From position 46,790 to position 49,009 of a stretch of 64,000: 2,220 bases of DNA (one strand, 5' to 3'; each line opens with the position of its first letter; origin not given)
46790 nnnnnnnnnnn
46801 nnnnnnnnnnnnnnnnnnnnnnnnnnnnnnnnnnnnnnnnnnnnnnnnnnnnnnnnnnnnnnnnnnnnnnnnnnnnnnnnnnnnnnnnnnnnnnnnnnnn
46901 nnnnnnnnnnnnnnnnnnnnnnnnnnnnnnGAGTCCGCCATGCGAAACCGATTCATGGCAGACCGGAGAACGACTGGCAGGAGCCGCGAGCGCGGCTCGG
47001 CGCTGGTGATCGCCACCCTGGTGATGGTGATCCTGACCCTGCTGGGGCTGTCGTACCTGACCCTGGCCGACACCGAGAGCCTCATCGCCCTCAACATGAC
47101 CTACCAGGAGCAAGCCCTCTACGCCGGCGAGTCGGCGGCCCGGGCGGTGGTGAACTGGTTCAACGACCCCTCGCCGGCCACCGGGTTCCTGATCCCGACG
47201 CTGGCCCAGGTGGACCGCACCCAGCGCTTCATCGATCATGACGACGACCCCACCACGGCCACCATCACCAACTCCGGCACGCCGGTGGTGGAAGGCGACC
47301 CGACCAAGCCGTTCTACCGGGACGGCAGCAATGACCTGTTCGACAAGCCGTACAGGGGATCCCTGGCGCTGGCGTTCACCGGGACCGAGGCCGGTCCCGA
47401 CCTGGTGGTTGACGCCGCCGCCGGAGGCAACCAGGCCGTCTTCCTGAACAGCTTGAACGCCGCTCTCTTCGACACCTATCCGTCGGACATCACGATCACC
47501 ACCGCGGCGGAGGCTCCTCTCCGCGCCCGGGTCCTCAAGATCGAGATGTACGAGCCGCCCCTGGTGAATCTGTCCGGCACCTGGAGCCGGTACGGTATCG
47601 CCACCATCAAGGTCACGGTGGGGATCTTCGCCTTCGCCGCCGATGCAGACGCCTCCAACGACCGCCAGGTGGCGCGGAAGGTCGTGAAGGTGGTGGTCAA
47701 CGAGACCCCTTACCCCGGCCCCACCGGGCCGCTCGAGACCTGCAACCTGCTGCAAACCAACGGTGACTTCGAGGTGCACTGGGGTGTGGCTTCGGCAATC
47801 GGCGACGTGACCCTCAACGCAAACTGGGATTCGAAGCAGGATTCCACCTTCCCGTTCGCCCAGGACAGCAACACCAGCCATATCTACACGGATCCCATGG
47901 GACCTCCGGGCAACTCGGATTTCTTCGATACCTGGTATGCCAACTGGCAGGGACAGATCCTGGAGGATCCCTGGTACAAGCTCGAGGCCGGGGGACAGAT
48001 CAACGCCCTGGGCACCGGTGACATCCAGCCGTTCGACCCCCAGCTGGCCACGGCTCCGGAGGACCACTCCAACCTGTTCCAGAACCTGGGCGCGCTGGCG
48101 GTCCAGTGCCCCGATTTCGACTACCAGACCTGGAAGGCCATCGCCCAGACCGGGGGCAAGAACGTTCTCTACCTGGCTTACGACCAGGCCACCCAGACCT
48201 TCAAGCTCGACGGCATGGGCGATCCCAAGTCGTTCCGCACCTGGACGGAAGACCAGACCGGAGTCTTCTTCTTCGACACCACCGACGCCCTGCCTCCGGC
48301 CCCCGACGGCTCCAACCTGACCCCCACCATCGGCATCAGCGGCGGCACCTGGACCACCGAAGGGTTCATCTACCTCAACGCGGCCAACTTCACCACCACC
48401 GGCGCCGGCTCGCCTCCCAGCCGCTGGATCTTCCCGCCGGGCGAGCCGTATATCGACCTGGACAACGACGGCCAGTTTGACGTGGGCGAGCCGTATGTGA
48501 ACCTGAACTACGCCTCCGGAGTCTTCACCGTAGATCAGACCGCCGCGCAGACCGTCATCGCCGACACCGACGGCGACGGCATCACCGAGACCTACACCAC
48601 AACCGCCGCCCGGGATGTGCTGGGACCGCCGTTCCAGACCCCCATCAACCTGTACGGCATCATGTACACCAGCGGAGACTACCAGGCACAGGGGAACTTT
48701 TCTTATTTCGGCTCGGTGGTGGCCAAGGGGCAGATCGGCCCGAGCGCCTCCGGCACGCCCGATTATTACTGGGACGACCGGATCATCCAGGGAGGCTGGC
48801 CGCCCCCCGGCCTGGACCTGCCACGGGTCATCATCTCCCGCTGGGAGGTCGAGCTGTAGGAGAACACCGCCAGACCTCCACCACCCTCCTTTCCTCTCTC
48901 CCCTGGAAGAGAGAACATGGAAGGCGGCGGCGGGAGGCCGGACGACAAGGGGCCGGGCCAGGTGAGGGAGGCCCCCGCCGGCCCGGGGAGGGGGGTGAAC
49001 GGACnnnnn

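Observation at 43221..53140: Six-gene module coupling a minor-(pseudo)pilin quartet to a tandem-PilZ glycan synthase and a TPR/beta-barrel exporter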

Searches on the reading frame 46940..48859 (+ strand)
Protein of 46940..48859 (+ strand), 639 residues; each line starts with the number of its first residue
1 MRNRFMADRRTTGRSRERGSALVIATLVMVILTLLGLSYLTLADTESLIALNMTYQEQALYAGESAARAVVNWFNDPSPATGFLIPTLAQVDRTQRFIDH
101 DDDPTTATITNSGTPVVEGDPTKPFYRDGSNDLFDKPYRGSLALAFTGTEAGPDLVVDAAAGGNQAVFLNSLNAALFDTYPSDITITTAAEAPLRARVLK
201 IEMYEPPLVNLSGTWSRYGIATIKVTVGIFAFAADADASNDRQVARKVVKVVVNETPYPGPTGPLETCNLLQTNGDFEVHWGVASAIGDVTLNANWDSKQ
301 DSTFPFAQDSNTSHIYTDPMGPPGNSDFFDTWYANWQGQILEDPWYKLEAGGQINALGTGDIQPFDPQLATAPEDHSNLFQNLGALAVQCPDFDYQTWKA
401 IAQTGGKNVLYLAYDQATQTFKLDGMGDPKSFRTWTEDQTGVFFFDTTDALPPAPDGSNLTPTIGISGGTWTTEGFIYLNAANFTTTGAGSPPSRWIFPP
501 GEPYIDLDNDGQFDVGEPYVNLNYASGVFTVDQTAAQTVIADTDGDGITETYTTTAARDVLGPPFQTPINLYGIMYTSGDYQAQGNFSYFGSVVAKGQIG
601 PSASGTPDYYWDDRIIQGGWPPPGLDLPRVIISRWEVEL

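Call 9: search_protein_families(library=pfam, proteins=[window:46940-48859:+], max_evalue=0.1)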
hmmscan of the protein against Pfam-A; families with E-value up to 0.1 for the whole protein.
window:46940-48859:+ (639 aa): 3 families
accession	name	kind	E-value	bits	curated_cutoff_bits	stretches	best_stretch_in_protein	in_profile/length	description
PF14341.11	PilX_N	-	0.00019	21.8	25.5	1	18-66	1-49/51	PilX N-terminal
PF18313.7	TLP1_add_C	-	0.0042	17.5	26.1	1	530-559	5-34/83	Thiolase-like protein type 1 additional C-terminal domain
PF20009.4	GEVED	-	0.061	14.6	24.4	0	504-534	5-37/78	GEVED domain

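Call 10: search_protein_families(library=ncbifam, proteins=[window:46940-48859:+], max_evalue=0.1)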
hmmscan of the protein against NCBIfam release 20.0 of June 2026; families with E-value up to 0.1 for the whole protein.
window:46940-48859:+ (639 aa): 1 family
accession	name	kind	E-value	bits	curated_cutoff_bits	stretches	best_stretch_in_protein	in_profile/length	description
NF051896.1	tapirin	equivalog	0.014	13.6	600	1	7-75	7-75/660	cellulose-binding protein tapirin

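Call 18: find_homologous_proteins(query=window:46940-48859:+)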
Query window:46940-48859:+ (639 aa): 149 proteins with E <= 0.001 among 8000 candidates; the best 120 are listed.
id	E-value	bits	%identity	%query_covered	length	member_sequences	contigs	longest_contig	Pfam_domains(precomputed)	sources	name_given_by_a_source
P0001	0.0e+0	1474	100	100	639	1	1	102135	-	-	-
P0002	0.0e+0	1096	72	100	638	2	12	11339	-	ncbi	-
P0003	0.0e+0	1077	74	98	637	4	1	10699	PF14341.12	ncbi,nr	ncbi:MAG: hypothetical protein E2P00_08080 [Acidobacteria bacterium]|nr:MAG: hypothetical protein E2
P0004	0.0e+0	1073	73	99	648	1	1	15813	PF14341.12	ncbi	ncbi:MAG: PilX N-terminal domain-containing pilus assembly protein [Acidobacteriota bacterium]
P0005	0.0e+0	1039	70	98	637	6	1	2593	PF14341.12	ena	-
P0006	0.0e+0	1029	70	96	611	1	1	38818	-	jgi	jgi:hypothetical protein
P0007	1.6e-298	1010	69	96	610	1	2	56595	-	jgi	jgi:hypothetical protein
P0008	8.2e-298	1007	67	99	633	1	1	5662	-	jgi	-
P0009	1.4e-297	1007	69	97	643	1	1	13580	-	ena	-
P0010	1.7e-285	967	67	98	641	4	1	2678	PF14341.12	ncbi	-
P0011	1.8e-268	910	69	86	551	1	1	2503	-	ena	-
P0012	1.9e-142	494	44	100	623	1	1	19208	PF14341.12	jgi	jgi:hypothetical protein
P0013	2.1e-142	494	43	99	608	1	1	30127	PF14341.12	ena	-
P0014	4.9e-142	493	42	100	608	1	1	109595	PF14341.12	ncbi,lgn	-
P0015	2.1e-137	477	43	99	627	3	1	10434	PF14341.12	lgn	-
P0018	1.6e-136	474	41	98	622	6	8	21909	PF14341.12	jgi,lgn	jgi:Tfp pilus assembly protein PilX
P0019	3.4e-136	473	43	98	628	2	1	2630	PF14341.12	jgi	jgi:Tfp pilus assembly protein PilX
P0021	5.5e-135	469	42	98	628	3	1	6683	PF14341.12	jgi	jgi:Tfp pilus assembly protein PilX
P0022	5.0e-134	466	43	97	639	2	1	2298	PF14341.12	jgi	jgi:hypothetical protein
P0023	5.0e-134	466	41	100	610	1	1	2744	PF14341.12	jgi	jgi:hypothetical protein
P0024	8.5e-134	465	41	98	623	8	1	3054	PF14341.12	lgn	-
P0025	9.9e-134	465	42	98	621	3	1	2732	PF14341.12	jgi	-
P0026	2.2e-133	464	41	100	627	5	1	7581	PF14341.12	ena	-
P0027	4.4e-133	463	42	99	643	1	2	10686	PF14341.12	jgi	jgi:hypothetical protein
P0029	7.7e-133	462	43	98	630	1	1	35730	PF14341.12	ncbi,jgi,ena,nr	ncbi:MAG TPA: pilus assembly PilX N-terminal domain-containing protein [Patescibacteria group bacter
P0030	3.3e-132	460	42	98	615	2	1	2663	PF14341.12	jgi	jgi:Tfp pilus assembly protein PilX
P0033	1.5e-131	458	42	100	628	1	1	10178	PF14341.12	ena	-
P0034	1.6e-131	458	41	100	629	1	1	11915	PF14341.12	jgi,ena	-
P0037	1.4e-130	455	42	100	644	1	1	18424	PF14341.12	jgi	jgi:hypothetical protein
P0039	4.2e-130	453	42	97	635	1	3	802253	-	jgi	jgi:hypothetical protein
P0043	3.5e-129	450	40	99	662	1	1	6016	PF14341.12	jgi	jgi:hypothetical protein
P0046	1.1e-128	448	41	100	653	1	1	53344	PF14341.12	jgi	jgi:PilX N-terminal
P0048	2.8e-128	447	41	98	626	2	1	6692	PF14341.12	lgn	-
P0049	5.1e-128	446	41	98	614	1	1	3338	PF14341.12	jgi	jgi:Tfp pilus assembly protein PilX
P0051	5.7e-127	443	39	99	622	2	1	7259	PF14341.12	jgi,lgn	jgi:hypothetical protein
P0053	1.0e-126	442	41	98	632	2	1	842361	PF14341.12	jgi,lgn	jgi:Tfp pilus assembly protein PilX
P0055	3.0e-125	437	41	98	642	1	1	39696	PF14341.12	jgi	jgi:hypothetical protein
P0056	5.0e-125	436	41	98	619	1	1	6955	PF14341.12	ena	-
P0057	7.8e-125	436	39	99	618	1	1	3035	PF14341.12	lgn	-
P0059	1.7e-124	435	41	98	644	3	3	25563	PF14341.12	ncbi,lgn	-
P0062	5.0e-124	433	41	98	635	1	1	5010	PF14341.12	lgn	-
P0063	6.5e-124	433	40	98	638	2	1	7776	PF14341.12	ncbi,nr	ncbi:MAG: hypothetical protein HY510_06430 [Acidobacteria bacterium]|nr:hypothetical protein [Acidob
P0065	4.6e-123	430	40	99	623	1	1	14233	PF14341.12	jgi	jgi:hypothetical protein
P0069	4.4e-122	427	40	98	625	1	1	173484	PF14341.12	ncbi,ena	-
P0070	9.4e-122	426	41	99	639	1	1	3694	PF14341.12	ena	-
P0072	1.3e-121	425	40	98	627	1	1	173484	PF14341.12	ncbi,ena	-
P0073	5.2e-121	423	41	98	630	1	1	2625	PF14341.12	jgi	jgi:Tfp pilus assembly protein PilX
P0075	2.4e-120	421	38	99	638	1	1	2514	PF14341.12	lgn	-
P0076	5.5e-120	420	37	97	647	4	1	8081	PF14341.12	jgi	-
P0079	8.6e-120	419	39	98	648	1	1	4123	PF14341.12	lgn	-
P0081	9.9e-120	419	38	98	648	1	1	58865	PF14341.12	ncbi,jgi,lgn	ncbi:MAG TPA: pilus assembly PilX N-terminal domain-containing protein [Candidatus Polarisedimentico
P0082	1.4e-119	418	38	99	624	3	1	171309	PF14341.12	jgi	jgi:hypothetical protein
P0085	3.4e-119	417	40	99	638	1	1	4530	PF14341.12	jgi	jgi:Tfp pilus assembly protein PilX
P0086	1.5e-118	415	38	98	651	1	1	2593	PF14341.12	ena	-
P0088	2.4e-118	414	38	98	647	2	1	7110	PF14341.12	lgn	-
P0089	2.6e-118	414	40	99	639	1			PF14341.12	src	-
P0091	3.6e-118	414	39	99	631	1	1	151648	PF14341.12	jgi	jgi:hypothetical protein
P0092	6.9e-118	413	38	97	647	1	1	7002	PF14341.12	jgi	-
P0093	1.7e-117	411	39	99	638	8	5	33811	PF14341.12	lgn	-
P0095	6.7e-117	410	42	98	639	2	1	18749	PF14341.12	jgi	jgi:Tfp pilus assembly protein PilX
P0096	7.0e-117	409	37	99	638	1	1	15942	PF14341.12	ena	-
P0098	3.9e-116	407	38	98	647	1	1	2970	PF14341.12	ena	-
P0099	1.5e-115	405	40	99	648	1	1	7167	PF14341.12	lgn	-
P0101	4.5e-115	403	38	99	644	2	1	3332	PF14341.12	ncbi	-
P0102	8.1e-115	403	38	98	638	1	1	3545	PF14341.12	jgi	jgi:hypothetical protein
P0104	1.5e-114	402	38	100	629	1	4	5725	PF14341.12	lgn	-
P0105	1.8e-114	401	38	98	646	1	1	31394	PF14341.12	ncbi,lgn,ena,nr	ncbi:MAG TPA: pilus assembly PilX N-terminal domain-containing protein [Candidatus Polarisedimentico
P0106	2.2e-114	401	38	100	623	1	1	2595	PF14341.12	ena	-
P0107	1.1e-113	399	38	99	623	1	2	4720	PF14341.12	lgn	-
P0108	1.5e-113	398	38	99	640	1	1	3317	PF14341.12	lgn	-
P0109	5.7e-113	397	37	94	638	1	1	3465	PF14341.12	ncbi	-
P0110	1.1e-112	396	38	98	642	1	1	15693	PF14341.12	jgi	-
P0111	1.2e-112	395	40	98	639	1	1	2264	PF14341.12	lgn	-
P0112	2.1e-112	395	38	100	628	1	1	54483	PF14341.12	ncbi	ncbi:MAG TPA: pilus assembly PilX N-terminal domain-containing protein [Candidatus Polarisedimentico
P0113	2.5e-112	394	38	98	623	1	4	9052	PF14341.12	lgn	-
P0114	8.1e-112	393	39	98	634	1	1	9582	PF14341.12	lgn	-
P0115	1.5e-111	392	37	99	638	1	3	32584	PF14341.12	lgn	-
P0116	1.2e-110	389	38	93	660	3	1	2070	PF14341.12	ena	-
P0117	5.6e-110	387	37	98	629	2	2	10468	PF14341.12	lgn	-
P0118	1.7e-109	385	36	97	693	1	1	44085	PF14341.12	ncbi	-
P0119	1.3e-108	382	38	99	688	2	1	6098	PF14341.12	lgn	-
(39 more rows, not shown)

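Call 19: find_encoding_contigs(protein=P0007, flank=10000, max_places=2)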
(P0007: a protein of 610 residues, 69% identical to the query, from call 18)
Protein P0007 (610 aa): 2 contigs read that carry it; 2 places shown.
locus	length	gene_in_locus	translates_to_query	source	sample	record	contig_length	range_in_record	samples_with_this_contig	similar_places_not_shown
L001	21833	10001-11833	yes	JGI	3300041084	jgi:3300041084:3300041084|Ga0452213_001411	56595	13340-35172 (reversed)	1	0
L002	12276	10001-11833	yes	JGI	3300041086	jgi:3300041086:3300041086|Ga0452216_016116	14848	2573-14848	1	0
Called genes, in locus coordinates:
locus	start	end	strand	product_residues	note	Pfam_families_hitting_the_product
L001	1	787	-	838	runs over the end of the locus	-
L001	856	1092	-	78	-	-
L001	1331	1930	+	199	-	-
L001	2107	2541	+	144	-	PF02675:AdoMet_dc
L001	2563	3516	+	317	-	PF17284:Spermine_synt_N, PF01564:Spermine_synth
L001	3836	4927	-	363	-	PF02517:Rce1-like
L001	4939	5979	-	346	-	PF00266:Aminotran_5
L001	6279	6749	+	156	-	PF07963:N_methyl (weak), PF12019:GspH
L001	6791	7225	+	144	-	-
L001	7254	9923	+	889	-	PF00041:fn3 (faint)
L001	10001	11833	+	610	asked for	-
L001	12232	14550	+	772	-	PF00535:Glycos_transf_2, PF13641:Glyco_tranf_2_3, PF13506:Glyco_transf_21, PF13632:Glyco_trans_2_3, PF03552:Cellulose_synt, PF07238:PilZ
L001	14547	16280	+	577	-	PF13428:TPR_14 (faint), PF13432:TPR_16 (faint), PF24575:TPR_Slam (faint), PF07719:TPR_2 (faint), PF14559:TPR_19, PF05420:BCSC_C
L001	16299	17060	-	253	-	PF01569:PAP2, PF14378:PAP2_3 (weak)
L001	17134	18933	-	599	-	PF11412:DsbD_N, PF02683:DsbD_TM, PF13899:Thioredoxin_7, PF00085:Thioredoxin (faint), PF13098:Thioredoxin_2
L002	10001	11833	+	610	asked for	-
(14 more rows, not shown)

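Call 20: find_encoding_contigs(protein=P0014, flank=10000, max_places=2)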
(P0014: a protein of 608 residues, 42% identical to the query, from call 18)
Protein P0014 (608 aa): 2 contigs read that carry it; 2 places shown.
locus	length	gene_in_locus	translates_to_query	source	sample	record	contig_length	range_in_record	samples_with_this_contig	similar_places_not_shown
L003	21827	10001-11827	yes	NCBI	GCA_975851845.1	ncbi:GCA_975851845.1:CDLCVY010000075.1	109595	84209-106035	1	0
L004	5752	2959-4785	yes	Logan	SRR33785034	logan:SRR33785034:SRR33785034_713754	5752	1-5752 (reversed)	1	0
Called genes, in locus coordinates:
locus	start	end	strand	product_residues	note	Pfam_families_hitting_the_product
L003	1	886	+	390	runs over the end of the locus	PF13439:Glyco_transf_4, PF13477:Glyco_trans_4_2, PF13579:Glyco_trans_4_4, PF00534:Glycos_transf_1, PF13692:Glyco_trans_1_4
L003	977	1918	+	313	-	PF00005:ABC_tran, PF13304:AAA_21 (weak)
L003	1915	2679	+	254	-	PF12679:ABC2_membrane_2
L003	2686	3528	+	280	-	PF13371:TPR_9 (faint), PF07719:TPR_2 (faint)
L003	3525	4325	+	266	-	PF06750:A24_N_bact, PF01478:Peptidase_A24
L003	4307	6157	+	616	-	PF00989:PAS, PF08448:PAS_4, PF13426:PAS_9 (weak), PF00512:HisKA, PF02518:HATPase_c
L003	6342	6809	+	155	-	-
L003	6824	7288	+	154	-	-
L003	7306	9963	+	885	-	PF00041:fn3 (weak)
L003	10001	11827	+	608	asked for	PF14341:PilX_N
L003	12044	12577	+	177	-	-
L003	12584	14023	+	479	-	PF00072:Response_reg, PF00158:Sigma54_activat, PF14532:Sigma54_activ_2, PF07724:AAA_2 (faint), PF07728:AAA_5 (weak), PF25601:AAA_lid_14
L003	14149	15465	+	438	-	PF02606:LpxK (weak)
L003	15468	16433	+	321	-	PF00696:AA_kinase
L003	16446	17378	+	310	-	PF02729:OTCace_N, PF00185:OTCace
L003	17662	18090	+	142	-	PF00572:Ribosomal_L13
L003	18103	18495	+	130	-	PF00380:Ribosomal_S9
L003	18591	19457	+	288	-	PF00318:Ribosomal_S2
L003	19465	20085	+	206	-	PF00889:EF_TS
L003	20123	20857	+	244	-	PF00696:AA_kinase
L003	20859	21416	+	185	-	PF01765:RRF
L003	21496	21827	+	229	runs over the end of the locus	PF01128:IspD, PF12804:NTP_transf_3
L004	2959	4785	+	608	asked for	PF14341:PilX_N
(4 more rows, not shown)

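Call 21: find_encoding_contigs(protein=P0039, flank=10000, max_places=2)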
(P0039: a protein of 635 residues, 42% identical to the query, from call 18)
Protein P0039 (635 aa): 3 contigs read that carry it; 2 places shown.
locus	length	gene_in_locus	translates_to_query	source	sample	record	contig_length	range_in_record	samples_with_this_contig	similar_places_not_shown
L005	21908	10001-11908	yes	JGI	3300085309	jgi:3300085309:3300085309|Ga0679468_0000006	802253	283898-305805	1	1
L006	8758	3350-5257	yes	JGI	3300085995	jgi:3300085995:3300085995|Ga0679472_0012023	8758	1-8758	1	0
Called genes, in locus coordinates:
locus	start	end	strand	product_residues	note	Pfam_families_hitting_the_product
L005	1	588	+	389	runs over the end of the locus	PF13439:Glyco_transf_4, PF13579:Glyco_trans_4_4, PF13477:Glyco_trans_4_2, PF00534:Glycos_transf_1, PF13692:Glyco_trans_1_4, PF13524:Glyco_trans_1_2 (weak)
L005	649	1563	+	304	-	PF00005:ABC_tran, PF13304:AAA_21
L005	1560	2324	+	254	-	PF12679:ABC2_membrane_2, PF10920:DUF2705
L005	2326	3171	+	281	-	-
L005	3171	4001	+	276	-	PF06750:A24_N_bact, PF01478:Peptidase_A24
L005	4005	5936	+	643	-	PF00989:PAS, PF13188:PAS_8 (weak), PF08448:PAS_4, PF13426:PAS_9, PF00512:HisKA, PF02518:HATPase_c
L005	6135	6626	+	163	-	-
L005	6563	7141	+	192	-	-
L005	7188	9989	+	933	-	PF07963:N_methyl (weak)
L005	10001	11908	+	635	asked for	-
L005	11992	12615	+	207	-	-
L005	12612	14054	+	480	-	PF00072:Response_reg, PF00158:Sigma54_activat, PF14532:Sigma54_activ_2, PF07728:AAA_5 (weak), PF25601:AAA_lid_14, PF02954:HTH_8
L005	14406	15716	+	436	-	-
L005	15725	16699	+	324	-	PF00696:AA_kinase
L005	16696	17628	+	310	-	PF02729:OTCace_N, PF00185:OTCace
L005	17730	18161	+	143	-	PF00572:Ribosomal_L13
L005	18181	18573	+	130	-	PF00380:Ribosomal_S9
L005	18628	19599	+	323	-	PF00318:Ribosomal_S2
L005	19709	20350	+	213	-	PF00889:EF_TS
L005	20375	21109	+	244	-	PF00696:AA_kinase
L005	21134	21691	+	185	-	PF01765:RRF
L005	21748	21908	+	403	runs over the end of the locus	PF01128:IspD, PF12804:NTP_transf_3, PF02542:YgbB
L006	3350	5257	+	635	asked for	-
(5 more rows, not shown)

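Call 24: find_related_loci(query=A1, collection=genome_contigs, flank=10000)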
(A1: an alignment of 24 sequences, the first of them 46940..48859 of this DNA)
Query A1 (639 aa) in genome_contigs; peptide patterns used: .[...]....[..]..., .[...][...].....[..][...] (x = any residue, [..] = any of these).
176 stretches matched a pattern; 82 encode a relative of the query (tblastn E <= 1e-3); the best 80 are kept; 77 distinct loci.
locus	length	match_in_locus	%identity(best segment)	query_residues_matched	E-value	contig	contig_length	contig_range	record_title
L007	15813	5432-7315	73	10-639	0e+0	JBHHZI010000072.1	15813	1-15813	MAG: Acidobacteriota bacterium isolate Maj_1_bin.40 NODE_1667_length_15813_cov_6.691268, whole genome shotgun sequence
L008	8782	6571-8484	72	1-639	0e+0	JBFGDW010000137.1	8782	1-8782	MAG: Candidatus Polarisedimenticolia bacterium isolate Mix_sand02.2020.12.D.57 k141_1156900_length_8782_cov_11.0006, who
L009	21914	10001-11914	41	6-639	9e-147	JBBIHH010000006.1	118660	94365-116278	MAG: Acidobacteriota bacterium isolate SIS170217_bin_11 NODE_62_length_118660_cov_14.3021, whole genome shotgun sequence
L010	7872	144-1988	44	14-639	4e-146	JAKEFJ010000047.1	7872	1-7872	MAG: Acidobacteria bacterium isolate PMV_2.74 PMV_2.74.k101_373538, whole genome shotgun sequence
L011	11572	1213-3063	42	14-639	4e-143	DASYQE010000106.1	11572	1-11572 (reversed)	MAG TPA_asm: Candidatus Polarisedimenticolia bacterium isolate SMAG_U4477 k141_1224092, whole genome shotgun sequence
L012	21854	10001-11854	41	8-639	3e-140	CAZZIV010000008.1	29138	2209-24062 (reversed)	MAG TPA_asm: uncultured Acidobacteriota bacterium isolate binchicken_co275_28 genome assembly, contig: NODE_1807_length_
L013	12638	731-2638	42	4-639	1e-139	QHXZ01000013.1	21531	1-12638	MAG: Acidobacteria bacterium isolate gp22 AA2 14_1009_16_40cm_scaffold_21525_curated, whole genome shotgun sequence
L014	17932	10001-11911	41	13-639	9e-137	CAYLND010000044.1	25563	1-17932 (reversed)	MAG TPA_asm: uncultured Acidobacteriota bacterium isolate binchicken_co185_102 genome assembly, contig: NODE_2488_length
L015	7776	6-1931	40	2-639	3e-137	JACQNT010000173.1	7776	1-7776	MAG: Acidobacteria bacterium isolate NC_groundwater_1262_Ag_S-0.2um_70_65 S_p2_S4_coassembly_k141_2880085, whole genome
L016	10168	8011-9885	40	2-639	4e-135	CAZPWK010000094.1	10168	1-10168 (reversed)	MAG TPA_asm: uncultured Acidobacteriota bacterium isolate binchicken_co342_102 genome assembly, contig: NODE_1498_length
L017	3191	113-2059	40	12-639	9e-140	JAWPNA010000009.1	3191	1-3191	MAG: Acidobacteriota bacterium isolate Fractures_MAG_01 c_000000287475, whole genome shotgun sequence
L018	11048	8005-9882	40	2-639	4e-134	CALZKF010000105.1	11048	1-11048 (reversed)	MAG: uncultured Acidobacteria bacterium isolate FO_M_Acidobacteriota_03.1 genome assembly, contig: scaffold_5504, whole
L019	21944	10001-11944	40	1-639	4e-133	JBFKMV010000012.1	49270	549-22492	MAG: Candidatus Polarisedimenticolaceae bacterium isolate Mix_sand22.2022.08.D.57 k141_618027_length_49270_cov_15.8923,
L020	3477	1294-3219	41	4-639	7e-137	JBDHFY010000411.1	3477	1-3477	MAG: Gemmatimonadota bacterium isolate M8-58_Bin_338 M8-58_Bin_338_scaffold_213670, whole genome shotgun sequence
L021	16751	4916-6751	41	6-639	1e-131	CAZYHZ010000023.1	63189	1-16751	MAG TPA_asm: uncultured Acidobacteriota bacterium isolate binchicken_co185_43 genome assembly, contig: NODE_615_length_6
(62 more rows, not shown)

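Call 35: search_solved_structures(query=A1, max_evalue=1)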
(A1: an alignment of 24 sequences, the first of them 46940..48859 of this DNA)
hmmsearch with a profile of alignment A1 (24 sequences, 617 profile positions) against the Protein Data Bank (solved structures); distinct sequences matched with E-value up to 1: 0.

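Call 47: predict_structure(alignment_id=A1)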
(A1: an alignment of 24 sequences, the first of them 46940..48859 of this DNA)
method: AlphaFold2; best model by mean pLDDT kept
length: 639 residues; sequences in the alignment: 24
mean_pLDDT: 74.4   pTM: 0.72
mean pLDDT of the five models: 74.4, 72.3, 71.7, 70.7, 69.1
residues with pLDDT >= 90: 97; 70-90: 341; 50-70: 130; < 50: 71
segments of 3 or more residues with pLDDT < 50: 1-18, 97-100, 106-115, 127-129, 138-142, 307-313, 316-325, 366-371
pLDDT, mean of each block of 10 residues (from residue 1): 38 44 77 81 76 83 87 73 74 57 49 46 50 54 50 78 85 80 56 77 76 68 87 64 84 78 85 75 86 70 57 45 55 80 79 67 49 57 75 87 82 94 92 92 94 91 87 93 84 87 75 78 79 82 77 75 88 93 86 89 73 81 76 73
secondary structure, 60 per line:
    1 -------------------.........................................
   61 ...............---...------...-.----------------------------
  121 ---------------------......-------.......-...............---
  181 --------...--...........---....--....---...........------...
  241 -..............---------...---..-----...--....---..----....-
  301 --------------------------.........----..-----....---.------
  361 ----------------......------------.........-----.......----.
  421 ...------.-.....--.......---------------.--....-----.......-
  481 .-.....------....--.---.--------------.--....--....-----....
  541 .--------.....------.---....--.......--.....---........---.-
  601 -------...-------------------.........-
elements in order: H20-75 H142-147 E155-158 H163-177 E194-204 E208-211 E214-217 E221-231 E242-255 E265-267 E278-280 E283-286 H296-299 H327-335 E347-350 E380-382 H395-403 E409-415 E420-423 H432-436 E439-445 E464-467 E473-479 E483-487 E494-497 E522-525 E528-531 E537-541 E550-554 E565-568 E571-577 E580-584 E588-595 E608-610 E630-638
